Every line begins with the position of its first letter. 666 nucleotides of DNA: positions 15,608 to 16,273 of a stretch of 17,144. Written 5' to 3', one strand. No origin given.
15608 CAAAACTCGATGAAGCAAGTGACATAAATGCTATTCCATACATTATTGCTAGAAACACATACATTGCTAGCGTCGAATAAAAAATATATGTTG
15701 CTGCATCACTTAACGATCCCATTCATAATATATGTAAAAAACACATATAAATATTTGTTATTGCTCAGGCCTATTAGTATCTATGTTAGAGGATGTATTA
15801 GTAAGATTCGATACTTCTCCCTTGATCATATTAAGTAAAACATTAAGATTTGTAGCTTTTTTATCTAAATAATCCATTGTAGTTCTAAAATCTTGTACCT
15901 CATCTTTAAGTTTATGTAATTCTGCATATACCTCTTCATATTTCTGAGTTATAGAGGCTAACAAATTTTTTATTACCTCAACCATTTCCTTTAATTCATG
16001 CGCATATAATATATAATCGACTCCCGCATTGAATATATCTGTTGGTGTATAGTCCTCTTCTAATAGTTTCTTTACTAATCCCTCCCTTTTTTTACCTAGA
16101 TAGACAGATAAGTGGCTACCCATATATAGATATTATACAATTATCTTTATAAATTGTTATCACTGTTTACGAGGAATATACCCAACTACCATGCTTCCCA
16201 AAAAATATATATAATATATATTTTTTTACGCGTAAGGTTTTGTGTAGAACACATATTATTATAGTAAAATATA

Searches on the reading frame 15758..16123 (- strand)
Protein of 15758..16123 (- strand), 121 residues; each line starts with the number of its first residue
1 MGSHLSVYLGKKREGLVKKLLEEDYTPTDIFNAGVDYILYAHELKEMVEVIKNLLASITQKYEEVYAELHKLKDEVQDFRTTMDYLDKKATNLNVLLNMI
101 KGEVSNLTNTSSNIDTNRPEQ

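Call 6: search_protein_families(library=pfam, proteins=[window:15758-16123:-], max_evalue=0.01)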
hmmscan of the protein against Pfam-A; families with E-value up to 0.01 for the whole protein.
window:15758-16123:- (121 aa): 8 families
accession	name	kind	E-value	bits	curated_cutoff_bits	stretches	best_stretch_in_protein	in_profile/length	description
PF04513.17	Baculo_PEP_C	-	0.00038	21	38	1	43-114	46-111/140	Baculovirus polyhedron envelope protein, PEP, C terminus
PF06009.19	Laminin_II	-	0.0016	18.9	33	1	45-112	16-83/138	Laminin Domain II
PF10473.14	CENP-F_leu_zip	-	0.0036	17.8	34.5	1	43-109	21-87/140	Leucine-rich repeats of kinetochore protein Cenp-F/LEK1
PF05103.18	DivIVA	-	0.0048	17.3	28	1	51-95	23-67/131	DivIVA protein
PF21774.3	NagJ_C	-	0.0065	17.6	28.3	1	42-113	28-100/114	Hyaluronidase post-catalytic domain-like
PF05557.18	MAD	-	0.0066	15.3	30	1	42-112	100-170/661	Mitotic checkpoint protein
PF07889.17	DUF1664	-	0.0067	16.9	34.6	1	52-116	40-101/124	Protein of unknown function (DUF1664)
PF09789.14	CC149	-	0.0081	15.9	30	1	43-100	126-182/316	Coiled-coil domain-containing protein 149-A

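Call 18: find_encoding_contigs(protein=window:15758-16123:-, flank=10000, max_places=10)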
Protein window:15758-16123:- (121 aa): no gene with exactly this product is on record in the collection.

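Call 26: list_cluster_members(proteins=[P0001, window:15758-16123:-, window:9820-11601:-, window:6682-8583:-, window:5543-6685:-, window:11588-12430:-, window:2047-3123:-, window:15159-15722:-])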
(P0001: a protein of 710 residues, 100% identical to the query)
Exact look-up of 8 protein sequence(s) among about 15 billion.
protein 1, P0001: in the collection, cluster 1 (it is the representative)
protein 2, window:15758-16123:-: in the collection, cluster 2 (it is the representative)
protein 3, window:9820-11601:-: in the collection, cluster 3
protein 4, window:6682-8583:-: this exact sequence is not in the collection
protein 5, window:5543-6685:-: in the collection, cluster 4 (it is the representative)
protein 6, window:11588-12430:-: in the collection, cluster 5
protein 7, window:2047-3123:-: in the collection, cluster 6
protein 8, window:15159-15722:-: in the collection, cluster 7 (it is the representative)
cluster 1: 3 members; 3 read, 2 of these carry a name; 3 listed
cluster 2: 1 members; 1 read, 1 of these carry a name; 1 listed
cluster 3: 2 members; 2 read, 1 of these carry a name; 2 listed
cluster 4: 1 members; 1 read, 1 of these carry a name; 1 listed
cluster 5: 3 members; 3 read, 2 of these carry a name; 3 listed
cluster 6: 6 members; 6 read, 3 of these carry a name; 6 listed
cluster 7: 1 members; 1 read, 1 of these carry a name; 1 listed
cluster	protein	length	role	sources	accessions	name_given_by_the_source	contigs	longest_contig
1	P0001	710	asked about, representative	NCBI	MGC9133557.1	MAG: ATP-binding protein [Nanopusillaceae archaeon]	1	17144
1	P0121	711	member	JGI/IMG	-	replicative DNA helicase Mcm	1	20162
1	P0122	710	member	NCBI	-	-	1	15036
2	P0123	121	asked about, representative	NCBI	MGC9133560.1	MAG: hypothetical protein ACP5GJ_04130 [Nanopusillaceae archaeon]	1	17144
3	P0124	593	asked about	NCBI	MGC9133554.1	MAG: hypothetical protein ACP5GJ_04100 [Nanopusillaceae archaeon]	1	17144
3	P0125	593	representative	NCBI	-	-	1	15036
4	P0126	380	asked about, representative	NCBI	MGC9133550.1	MAG: hypothetical protein ACP5GJ_04080 [Nanopusillaceae archaeon]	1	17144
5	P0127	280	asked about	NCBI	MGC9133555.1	MAG: ATP-binding protein [Nanopusillaceae archaeon]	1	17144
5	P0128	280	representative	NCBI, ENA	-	-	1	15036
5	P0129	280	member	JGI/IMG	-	DNA replicative helicase MCM subunit Mcm2 (Cdc46/Mcm family)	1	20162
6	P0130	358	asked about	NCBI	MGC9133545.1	MAG: hypothetical protein ACP5GJ_04055 [Nanopusillaceae archaeon]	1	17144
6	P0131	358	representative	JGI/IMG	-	hypothetical protein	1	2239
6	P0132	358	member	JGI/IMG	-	hypothetical protein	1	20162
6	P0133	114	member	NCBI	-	-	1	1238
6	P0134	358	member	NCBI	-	-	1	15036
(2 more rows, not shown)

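Call 35: search_protein_families(library=pfam, proteins=[L088:14322-14681:+, L088:14685-15104:-, L088:15140-15490:+, L088:15502-16767:+, L090:11067-11723:-, L090:11790-12449:+, L090:12768-13355:+], max_evalue=0.05)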
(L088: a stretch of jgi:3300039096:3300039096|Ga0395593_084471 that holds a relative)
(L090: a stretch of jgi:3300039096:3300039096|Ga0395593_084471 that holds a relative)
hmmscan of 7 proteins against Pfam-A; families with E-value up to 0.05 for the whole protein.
L088:14322-14681:+ (119 aa): 0 families

L088:14685-15104:- (139 aa): 0 families

L088:15140-15490:+ (116 aa): 0 families

L088:15502-16767:+ (421 aa): 5 families
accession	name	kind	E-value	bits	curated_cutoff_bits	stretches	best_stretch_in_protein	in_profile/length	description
PF00534.26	Glycos_transf_1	-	4.4e-24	85.4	26.4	1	229-394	5-167/172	Glycosyl transferases group 1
PF13692.12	Glyco_trans_1_4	-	3.3e-16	60.3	27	1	240-383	2-141/142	Glycosyl transferases group 1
PF13524.12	Glyco_trans_1_2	-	0.00027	21.3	25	1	262-406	7-134/144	Glycosyl transferase-like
PF19200.6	MupG_N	-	0.0015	18.5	24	0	48-100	11-66/237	6-phospho-N-acetylmuramidase, N-terminal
PF20706.3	GT4-conflict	-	0.0033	16.9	26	1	267-346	229-309/385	Family 4 Glycosyltransferase in conflict systems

L090:11067-11723:- (218 aa): 0 families

L090:11790-12449:+ (219 aa): 0 families

L090:12768-13355:+ (195 aa): 1 family
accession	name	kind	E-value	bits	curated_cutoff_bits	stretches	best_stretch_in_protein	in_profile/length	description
PF20829.2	Acr30-35_AcrF1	-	0.0054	17.4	30.5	1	84-112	1-29/78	Anti-CRISPR protein Acr30-35/AcrF1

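Call 36: search_protein_families(library=ncbifam, proteins=[window:15758-16123:-, L088:14322-14681:+], max_evalue=0.05)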
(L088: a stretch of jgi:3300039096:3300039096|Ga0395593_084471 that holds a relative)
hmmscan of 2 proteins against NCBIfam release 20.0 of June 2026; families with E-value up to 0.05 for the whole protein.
window:15758-16123:- (121 aa): 12 families
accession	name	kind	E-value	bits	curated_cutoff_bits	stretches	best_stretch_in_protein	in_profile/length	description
TIGR04523.1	Mplasa_alph_rch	subfamily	0.00018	19.5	270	1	45-118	595-668/745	helix-rich protein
NF043058.1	T4SS_LegC2C7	subfamily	0.0021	17.1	350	1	43-116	189-259/348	LegC2/C7 family Dot/Icm T4SS effector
NF045487.1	ASRP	equivalog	0.0037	15.9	300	1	41-115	192-269/593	archaea-specific SMC-related protein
NF002244.0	PRK01156.1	equivalog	0.0051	14.9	847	1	35-115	298-380/895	DNA double-strand break repair ATPase Rad50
NF038218.1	IcmG_DotF_IVB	equivalog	0.0052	16.5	200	1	47-109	118-180/266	type IVB secretion system protein IcmG/DotF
TIGR02168.1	SMC_prok_B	equivalog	0.0057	14.4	567.35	1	45-110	685-750/1181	chromosome segregation protein SMC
TIGR04211.1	SH3_and_anchor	equivalog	0.0062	16.2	65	1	51-115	64-128/198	TIGR04211 family SH3 domain-containing protein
NF033928.1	alph_xenorhab_A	subfamily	0.0068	15.7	125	1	40-112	116-307/339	alpha-xenorhabdolysin family binary toxin subunit A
NF038350.1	taxis_HmpF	equivalog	0.013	13.9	200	1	43-115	477-549/553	pilus motility taxis protein HmpF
NF047515.1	SpiroCoCo_C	equivalog_domain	0.015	14.5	125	1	53-116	100-163/313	SpiroCoCo family coiled-coil protein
NF009642.0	PRK13169.1-3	equivalog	0.038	14.4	142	0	42-91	8-57/112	DNA replication initiation control protein YabA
NF010725.0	PRK14127.1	equivalog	0.04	14.3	91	0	25-109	8-88/111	cell division regulator GpsB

L088:14322-14681:+ (119 aa): 0 families

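Call 50: search_solved_structures(query=window:15758-16123:-, max_evalue=1)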
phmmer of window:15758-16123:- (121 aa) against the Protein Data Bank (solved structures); distinct sequences matched with E-value up to 1: 6.
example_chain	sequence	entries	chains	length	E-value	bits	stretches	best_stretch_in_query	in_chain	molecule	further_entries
5xg2_A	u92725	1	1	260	0.33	14.8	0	44-118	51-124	Chromosome partition protein Smc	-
6pf2_A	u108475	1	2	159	0.36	14.7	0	28-101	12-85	Myosin, heavy polypeptide 7, cardiac muscle, beta variant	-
4lin_A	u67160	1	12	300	0.36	14.7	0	67-115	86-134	Tail needle protein gp26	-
9e5c_6k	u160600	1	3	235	0.4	14.5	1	41-101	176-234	Dynein arm light chain, axonemal, putative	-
2q9r_A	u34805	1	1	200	0.4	14.5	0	25-71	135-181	Protein of unknown function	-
7sat_C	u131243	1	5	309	0.84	13.5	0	34-110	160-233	Por secretion system protein porL/gldL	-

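Call 54: predict_structure(protein=window:15758-16123:-)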
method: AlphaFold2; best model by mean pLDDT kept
length: 121 residues; sequences in the alignment: 1
mean_pLDDT: 86.3   pTM: 0.47
mean pLDDT of the five models: 86.3, 85.2, 84.5, 81.6, 81.5
residues with pLDDT >= 90: 61; 70-90: 49; 50-70: 10; < 50: 1
segments of 3 or more residues with pLDDT < 50: none
pLDDT, mean of each block of 10 residues (from residue 1): 70 76 78 83 89 95 96 96 97 96 92 70 44
secondary structure, 60 per line:
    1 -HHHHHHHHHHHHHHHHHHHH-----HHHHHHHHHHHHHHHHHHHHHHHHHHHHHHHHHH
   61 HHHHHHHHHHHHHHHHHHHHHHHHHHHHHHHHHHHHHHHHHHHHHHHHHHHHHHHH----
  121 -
elements in order: H2-21 H27-116

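Call 90: search_protein_families(library=pfam, proteins=[L090:12439-12660:-, L088:16805-16969:-], max_evalue=0.05)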
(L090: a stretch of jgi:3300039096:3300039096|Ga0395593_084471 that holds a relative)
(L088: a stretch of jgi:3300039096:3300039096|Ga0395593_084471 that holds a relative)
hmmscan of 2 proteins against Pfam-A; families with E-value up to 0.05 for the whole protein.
L090:12439-12660:- (73 aa): 1 family
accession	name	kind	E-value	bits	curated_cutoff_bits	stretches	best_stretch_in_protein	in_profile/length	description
PF11505.13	DUF3216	-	0.018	15.7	25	1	39-72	52-85/91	Protein of unknown function (DUF3216)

L088:16805-16969:- (54 aa): 0 families

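Call 97: search_protein_families(library=pfam, proteins=[L101:2-1447:+, L101:1461-1784:-, L101:1836-2138:-, L101:2229-3182:+], max_evalue=0.01)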
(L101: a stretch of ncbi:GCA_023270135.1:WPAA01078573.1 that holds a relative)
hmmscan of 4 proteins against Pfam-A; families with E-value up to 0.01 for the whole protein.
L101:2-1447:+ (481 aa): 5 families
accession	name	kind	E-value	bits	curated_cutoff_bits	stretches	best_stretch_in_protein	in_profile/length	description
PF00534.26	Glycos_transf_1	-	2.4e-24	86.2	26.4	1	289-456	5-169/172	Glycosyl transferases group 1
PF13692.12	Glyco_trans_1_4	-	1.5e-15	58.1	27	1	300-443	2-141/142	Glycosyl transferases group 1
PF09754.15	PAC2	-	3.9e-08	33.8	25.8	1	11-114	117-213/215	PAC2 family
PF13524.12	Glyco_trans_1_2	-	0.00034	21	25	1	322-467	7-135/144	Glycosyl transferase-like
PF20706.3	GT4-conflict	-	0.0046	16.4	26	1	359-406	261-309/385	Family 4 Glycosyltransferase in conflict systems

L101:1461-1784:- (107 aa): 2 families
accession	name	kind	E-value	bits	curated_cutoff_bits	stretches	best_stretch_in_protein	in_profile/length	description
PF11363.13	DUF3164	-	0.0057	16.7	23.7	1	16-71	12-67/194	Protein of unknown function (DUF3164)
PF06850.17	PHB_depo_C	-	0.0087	16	27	0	58-106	62-110/203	PHB de-polymerase C-terminus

L101:1836-2138:- (100 aa): 0 families

L101:2229-3182:+ (317 aa): 0 families
